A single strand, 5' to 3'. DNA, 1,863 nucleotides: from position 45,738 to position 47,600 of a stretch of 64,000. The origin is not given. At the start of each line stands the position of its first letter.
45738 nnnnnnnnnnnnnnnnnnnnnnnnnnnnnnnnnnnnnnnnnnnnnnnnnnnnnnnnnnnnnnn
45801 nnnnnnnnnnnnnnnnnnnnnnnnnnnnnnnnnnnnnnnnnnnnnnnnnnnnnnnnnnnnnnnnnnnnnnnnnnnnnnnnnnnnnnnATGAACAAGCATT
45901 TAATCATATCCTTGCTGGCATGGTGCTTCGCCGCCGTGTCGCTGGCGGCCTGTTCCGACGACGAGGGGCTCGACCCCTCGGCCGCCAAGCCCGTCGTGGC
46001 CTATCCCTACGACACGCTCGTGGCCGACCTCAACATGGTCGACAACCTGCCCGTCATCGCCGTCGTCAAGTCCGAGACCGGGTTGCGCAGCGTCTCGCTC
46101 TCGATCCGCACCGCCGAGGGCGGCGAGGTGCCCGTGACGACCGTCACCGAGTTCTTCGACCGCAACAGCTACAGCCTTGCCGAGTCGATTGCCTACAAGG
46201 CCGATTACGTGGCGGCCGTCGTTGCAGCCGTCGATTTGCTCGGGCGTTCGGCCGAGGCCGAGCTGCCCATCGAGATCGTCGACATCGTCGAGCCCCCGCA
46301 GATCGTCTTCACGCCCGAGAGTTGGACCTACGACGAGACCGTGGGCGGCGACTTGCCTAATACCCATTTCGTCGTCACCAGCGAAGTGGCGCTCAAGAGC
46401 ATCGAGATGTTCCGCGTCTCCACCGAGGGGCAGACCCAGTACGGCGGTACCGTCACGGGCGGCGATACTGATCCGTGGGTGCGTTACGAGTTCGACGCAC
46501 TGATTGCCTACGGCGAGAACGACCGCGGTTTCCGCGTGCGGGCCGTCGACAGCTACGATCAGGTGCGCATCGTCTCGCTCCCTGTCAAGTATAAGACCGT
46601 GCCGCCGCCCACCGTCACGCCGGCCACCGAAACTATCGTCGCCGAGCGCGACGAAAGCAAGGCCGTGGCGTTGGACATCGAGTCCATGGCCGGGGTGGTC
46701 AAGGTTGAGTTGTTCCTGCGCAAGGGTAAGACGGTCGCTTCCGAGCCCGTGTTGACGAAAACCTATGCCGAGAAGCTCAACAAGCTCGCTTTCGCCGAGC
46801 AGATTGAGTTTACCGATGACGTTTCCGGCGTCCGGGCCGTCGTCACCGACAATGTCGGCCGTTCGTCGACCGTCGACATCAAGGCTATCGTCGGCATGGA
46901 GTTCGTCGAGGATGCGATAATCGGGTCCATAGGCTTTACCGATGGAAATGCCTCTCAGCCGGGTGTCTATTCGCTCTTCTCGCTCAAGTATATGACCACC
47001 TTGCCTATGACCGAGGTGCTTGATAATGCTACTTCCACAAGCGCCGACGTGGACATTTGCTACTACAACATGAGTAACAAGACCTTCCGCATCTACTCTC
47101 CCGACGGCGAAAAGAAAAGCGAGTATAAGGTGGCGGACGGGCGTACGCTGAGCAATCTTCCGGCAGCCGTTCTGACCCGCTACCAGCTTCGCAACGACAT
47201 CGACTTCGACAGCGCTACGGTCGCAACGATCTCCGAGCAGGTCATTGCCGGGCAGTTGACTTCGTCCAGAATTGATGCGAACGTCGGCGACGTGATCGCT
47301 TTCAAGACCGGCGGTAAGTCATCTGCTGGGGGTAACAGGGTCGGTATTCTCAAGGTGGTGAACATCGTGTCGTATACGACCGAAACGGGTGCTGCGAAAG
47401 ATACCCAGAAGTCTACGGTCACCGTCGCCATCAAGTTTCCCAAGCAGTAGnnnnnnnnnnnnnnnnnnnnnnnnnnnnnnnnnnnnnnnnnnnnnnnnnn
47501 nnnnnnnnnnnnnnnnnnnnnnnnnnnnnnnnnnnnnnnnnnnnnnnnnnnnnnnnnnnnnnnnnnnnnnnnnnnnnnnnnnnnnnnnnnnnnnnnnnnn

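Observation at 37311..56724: Self-contained PUL coupling uronate catabolism to an unusual enzyme set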

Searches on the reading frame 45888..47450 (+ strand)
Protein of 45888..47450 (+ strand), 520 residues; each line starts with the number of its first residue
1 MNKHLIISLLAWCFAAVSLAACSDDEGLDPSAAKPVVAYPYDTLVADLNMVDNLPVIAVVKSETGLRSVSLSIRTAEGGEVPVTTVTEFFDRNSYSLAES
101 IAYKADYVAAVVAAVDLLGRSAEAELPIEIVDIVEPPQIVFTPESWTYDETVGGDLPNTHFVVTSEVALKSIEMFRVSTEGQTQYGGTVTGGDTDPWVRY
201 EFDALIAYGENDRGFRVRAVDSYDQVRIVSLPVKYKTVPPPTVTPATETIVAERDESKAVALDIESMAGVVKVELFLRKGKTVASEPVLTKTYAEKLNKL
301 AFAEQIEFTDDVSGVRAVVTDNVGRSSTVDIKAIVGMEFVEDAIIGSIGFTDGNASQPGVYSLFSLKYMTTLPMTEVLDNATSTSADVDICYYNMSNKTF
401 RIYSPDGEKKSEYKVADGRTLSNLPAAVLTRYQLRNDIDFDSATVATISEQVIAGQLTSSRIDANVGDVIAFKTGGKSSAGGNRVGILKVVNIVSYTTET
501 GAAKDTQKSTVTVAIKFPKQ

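Call 5: search_protein_families(library=pfam, proteins=[window:45888-47450:+], max_evalue=0.01)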
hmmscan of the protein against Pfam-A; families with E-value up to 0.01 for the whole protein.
window:45888-47450:+ (520 aa): 0 families

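Call 41: search_protein_families(library=ncbifam, proteins=[window:45888-47450:+], max_evalue=0.001)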
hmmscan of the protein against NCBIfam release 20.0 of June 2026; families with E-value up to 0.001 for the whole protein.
window:45888-47450:+ (520 aa): 0 families

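Call 58: predict_structure(alignment_id=A2)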
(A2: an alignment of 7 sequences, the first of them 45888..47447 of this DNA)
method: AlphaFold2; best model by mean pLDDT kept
length: 520 residues; sequences in the alignment: 7
mean_pLDDT: 81.8   pTM: 0.58
mean pLDDT of the five models: 81.8, 80.8, 80.6, 77.0, 65.9
residues with pLDDT >= 90: 205; 70-90: 216; 50-70: 71; < 50: 28
segments of 3 or more residues with pLDDT < 50: 18-26, 351-359, 501-505
pLDDT, mean of each block of 10 residues (from residue 1): 56 55 49 87 80 83 90 91 89 89 87 91 90 81 86 74 89 92 88 72 86 91 89 87 94 92 94 94 91 92 93 95 92 92 65 43 80 79 81 63 62 68 69 91 91 88 87 87 90 68 54 88
secondary structure, 60 per line:
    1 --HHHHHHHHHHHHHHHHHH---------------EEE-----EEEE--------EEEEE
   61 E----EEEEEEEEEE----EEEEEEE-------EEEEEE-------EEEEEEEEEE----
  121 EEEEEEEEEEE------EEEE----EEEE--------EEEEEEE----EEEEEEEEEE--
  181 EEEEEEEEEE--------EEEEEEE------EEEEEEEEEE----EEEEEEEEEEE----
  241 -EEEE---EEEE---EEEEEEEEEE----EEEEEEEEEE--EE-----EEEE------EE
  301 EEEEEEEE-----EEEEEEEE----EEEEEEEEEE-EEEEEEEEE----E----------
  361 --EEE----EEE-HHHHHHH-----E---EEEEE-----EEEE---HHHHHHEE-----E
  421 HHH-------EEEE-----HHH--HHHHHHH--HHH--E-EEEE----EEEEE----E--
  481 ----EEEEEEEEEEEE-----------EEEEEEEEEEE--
elements in order: H3-20 E36-38 E44-47 E56-61 E66-75 E80-86 E94-99 E107-116 E121-131 E138-141 E146-149 E158-164 E169-178 E181-190 E199-205 E212-221 E226-236 E242-245 E249-252 E256-265 E270-279 E289-292 E299-308 E314-321 E326-335 E337-345 E363-365 E370-372 H374-380 E390-394 E400-403 H407-412 E431-434 H445-451 E461-464 E469-473 E485-496 E508-518

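Call 63: fold_search(model_id=the predicted structure, library=pdb)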
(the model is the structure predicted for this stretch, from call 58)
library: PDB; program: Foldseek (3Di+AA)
matches with E <= 10: 1986; with E <= 0.001: 452
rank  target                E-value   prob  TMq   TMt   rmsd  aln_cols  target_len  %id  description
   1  8cml_E                1.2e-11  1.00  0.22  0.19  34.3       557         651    9  Cryo-EM structure of complement C5 in complex with nanobodies UNbC5-1 and UNbC5-2 (released 2023-09-27)
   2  8eok_G                2.1e-11  1.00  0.16  0.14  40.8       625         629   10  Structure of the C3bB proconvertase in complex with lufaxin and factor Xa (released 2023-08-30)
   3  5jpm_A                3.0e-11  1.00  0.21  0.18  35.7       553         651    8  Structure of the complex of human complement C4 with MASP-2 rebuilt using iMDFF (released 2016-08-10)
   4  7ad7_B                3.5e-11  1.00  0.21  0.18  34.4       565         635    9  Crystal structure of human complement C5 in complex with the K8 bovine knob domain peptide. (released 2021-03-10)
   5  8ayh_C                1.2e-10  1.00  0.19  0.16  34.6       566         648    9  Structure of Complement C5 in Complex with small molecule inhibitor and CVF (released 2022-12-21)
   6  9fx3_A                1.3e-10  1.00  0.18  0.09  31.6       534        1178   11  Structure of active human CD109 (released 2025-03-19)
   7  6ru5_A                1.8e-10  1.00  0.16  0.13  41.5       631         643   10  human complement C3 in complex with the hC3Nb1 nanobody (released 2019-08-21)
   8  2a74_A                2.5e-10  1.00  0.15  0.13  40.9       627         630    9  Human Complement Component C3c (released 2005-09-27)
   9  7zgj_A                2.7e-10  1.00  0.16  0.14  32.5       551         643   10  Trypanosoma brucei gambiense ISG65 in complex with human complement component C3 (released 2023-04-05)
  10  7b2m_A                3.5e-10  1.00  0.18  0.15  36.9       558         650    9  Cryo-EM structure of complement C4b in complex with nanobody E3 (released 2022-03-02)
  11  2a73_A                3.5e-10  1.00  0.17  0.14  41.9       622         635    9  Human Complement Component C3 (released 2005-09-27)
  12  5i5k_A                3.7e-10  1.00  0.23  0.09  30.4       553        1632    9  Structure of complement C5 in complex with eculizumab (released 2016-03-16)
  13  8s3o_A                3.7e-10  1.00  0.17  0.08  37.8       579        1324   12  Structure of native human CD109 (released 2025-03-05)
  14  5hcc_B                4.3e-10  1.00  0.22  0.19  34.5       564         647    9  Ternary complex of human Complement C5 with Ornithodoros moubata OmCI and Dermacentor andersoni RaCI3. (released 2016-03-30)
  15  8coe_C                4.7e-10  1.00  0.22  0.19  34.2       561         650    7  complement C5 in complex with the LCP0195 nanobody (released 2024-01-03)
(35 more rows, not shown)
